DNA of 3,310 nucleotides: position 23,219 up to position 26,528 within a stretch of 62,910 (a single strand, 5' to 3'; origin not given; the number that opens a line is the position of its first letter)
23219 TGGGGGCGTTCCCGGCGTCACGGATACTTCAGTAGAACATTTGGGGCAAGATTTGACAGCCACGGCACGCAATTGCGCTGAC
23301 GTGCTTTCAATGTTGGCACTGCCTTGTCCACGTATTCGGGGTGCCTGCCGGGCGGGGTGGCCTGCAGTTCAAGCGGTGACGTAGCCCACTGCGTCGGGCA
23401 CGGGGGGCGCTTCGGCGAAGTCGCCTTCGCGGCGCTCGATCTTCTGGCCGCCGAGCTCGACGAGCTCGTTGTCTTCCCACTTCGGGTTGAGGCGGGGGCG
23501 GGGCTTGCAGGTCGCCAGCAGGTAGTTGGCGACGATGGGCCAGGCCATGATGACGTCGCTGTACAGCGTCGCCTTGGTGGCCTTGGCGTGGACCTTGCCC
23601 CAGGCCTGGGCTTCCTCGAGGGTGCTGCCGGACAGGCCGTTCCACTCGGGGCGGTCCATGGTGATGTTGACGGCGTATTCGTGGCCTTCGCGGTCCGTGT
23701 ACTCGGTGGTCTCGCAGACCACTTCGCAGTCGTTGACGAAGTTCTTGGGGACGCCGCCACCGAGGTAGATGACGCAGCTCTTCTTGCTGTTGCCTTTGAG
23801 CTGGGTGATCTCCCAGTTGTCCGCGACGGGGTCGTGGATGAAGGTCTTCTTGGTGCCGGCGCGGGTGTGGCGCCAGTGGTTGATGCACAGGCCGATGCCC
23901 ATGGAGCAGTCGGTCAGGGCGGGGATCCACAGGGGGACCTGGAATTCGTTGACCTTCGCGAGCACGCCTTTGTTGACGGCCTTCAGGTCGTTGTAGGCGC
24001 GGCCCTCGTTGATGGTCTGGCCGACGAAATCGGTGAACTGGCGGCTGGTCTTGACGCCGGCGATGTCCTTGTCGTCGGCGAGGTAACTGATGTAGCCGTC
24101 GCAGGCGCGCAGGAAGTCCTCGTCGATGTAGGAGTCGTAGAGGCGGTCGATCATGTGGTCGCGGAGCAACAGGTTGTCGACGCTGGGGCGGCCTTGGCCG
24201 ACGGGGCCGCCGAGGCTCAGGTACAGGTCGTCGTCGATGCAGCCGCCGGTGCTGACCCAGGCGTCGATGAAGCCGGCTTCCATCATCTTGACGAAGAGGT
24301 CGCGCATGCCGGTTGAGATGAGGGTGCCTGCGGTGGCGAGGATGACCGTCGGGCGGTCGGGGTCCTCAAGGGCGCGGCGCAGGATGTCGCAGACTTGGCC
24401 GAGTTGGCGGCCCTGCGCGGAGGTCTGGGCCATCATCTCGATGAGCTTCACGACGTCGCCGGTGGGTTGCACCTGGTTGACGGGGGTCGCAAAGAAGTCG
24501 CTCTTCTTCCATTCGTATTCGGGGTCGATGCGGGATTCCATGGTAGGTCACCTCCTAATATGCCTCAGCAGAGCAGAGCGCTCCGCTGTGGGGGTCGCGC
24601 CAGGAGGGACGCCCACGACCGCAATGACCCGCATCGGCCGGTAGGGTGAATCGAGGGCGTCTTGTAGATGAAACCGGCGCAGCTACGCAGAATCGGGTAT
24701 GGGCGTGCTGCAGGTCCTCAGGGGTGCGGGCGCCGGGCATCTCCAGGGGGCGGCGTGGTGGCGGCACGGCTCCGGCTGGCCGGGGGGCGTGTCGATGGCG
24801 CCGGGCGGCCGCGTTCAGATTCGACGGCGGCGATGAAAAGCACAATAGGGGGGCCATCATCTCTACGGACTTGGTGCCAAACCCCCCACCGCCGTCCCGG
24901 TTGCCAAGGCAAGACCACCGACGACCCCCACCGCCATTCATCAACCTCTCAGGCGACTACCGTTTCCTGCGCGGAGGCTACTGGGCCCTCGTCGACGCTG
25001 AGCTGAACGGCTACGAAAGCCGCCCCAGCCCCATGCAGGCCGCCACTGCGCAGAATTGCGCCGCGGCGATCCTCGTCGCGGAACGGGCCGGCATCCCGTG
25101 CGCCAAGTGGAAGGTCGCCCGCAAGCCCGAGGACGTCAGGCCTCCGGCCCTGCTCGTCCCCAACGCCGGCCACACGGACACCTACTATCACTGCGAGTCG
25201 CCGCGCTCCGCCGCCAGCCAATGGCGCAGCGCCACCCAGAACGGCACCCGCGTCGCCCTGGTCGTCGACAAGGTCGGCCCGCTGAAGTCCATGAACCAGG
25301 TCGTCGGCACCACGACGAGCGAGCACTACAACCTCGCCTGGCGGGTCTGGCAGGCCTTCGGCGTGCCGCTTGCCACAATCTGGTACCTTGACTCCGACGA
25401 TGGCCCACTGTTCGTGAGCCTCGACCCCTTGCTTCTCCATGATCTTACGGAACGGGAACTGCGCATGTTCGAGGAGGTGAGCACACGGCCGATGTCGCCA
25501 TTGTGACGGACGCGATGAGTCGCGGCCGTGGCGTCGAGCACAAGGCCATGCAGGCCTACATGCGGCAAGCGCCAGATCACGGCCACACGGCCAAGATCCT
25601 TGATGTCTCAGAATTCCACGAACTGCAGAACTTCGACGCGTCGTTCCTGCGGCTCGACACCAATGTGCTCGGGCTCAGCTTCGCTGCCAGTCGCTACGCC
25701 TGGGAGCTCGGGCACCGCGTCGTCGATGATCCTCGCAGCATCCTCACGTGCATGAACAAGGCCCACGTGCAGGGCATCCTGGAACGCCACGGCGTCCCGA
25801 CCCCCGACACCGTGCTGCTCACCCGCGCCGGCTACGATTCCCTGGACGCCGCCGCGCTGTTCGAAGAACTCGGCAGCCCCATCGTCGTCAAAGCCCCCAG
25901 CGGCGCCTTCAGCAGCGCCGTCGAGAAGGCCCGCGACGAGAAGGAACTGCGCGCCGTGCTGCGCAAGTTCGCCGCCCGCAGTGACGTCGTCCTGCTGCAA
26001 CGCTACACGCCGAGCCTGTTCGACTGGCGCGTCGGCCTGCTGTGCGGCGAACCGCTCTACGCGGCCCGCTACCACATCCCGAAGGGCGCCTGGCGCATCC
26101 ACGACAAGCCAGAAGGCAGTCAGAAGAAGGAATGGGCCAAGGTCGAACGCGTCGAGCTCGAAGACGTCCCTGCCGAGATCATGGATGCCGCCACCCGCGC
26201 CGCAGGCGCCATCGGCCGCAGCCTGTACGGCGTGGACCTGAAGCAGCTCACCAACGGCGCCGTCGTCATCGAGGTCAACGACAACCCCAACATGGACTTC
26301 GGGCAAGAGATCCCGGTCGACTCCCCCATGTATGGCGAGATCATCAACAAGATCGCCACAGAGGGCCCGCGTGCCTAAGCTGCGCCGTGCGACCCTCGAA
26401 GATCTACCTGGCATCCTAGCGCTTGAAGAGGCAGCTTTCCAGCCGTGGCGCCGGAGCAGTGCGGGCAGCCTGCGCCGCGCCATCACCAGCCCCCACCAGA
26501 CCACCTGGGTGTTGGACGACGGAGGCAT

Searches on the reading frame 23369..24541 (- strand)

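Call 39: search_protein_families(library=pfam, proteins=[window:23369-24541:-], max_evalue=0.0001)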
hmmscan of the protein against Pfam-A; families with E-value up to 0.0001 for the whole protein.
window:23369-24541:- (390 aa): 1 family
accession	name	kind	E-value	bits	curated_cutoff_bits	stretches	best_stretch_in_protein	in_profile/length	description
PF01916.23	DS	-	4.5e-66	223.5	27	1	32-340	1-287/288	Deoxyhypusine synthase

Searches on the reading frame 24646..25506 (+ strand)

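Call 39: search_protein_families(library=pfam, proteins=[window:24646-25506:+], max_evalue=0.0001)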
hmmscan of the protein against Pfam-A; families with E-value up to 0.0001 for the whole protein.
window:24646-25506:+ (286 aa): 0 families

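Call 48: search_protein_families(library=pfam, proteins=[window:24646-25506:+], max_evalue=1)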
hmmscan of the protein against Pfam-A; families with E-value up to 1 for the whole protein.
window:24646-25506:+ (286 aa): 1 family
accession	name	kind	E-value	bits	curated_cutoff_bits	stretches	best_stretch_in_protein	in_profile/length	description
PF14401.11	RLAN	-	0.00042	20.4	25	1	98-277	18-149/150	RimK-like ATPgrasp N-terminal domain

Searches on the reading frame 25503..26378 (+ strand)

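Call 39: search_protein_families(library=pfam, proteins=[window:25503-26378:+], max_evalue=0.0001)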
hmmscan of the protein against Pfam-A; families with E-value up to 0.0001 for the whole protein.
window:25503-26378:+ (291 aa): 2 families
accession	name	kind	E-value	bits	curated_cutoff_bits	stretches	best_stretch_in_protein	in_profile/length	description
PF08443.16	RimK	-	5.5e-09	36.3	21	1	85-265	3-170/188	RimK-like ATP-grasp domain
PF07478.18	Dala_Dala_lig_C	-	3e-05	24.1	24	1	93-264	2-178/204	D-ala D-ala ligase C-terminus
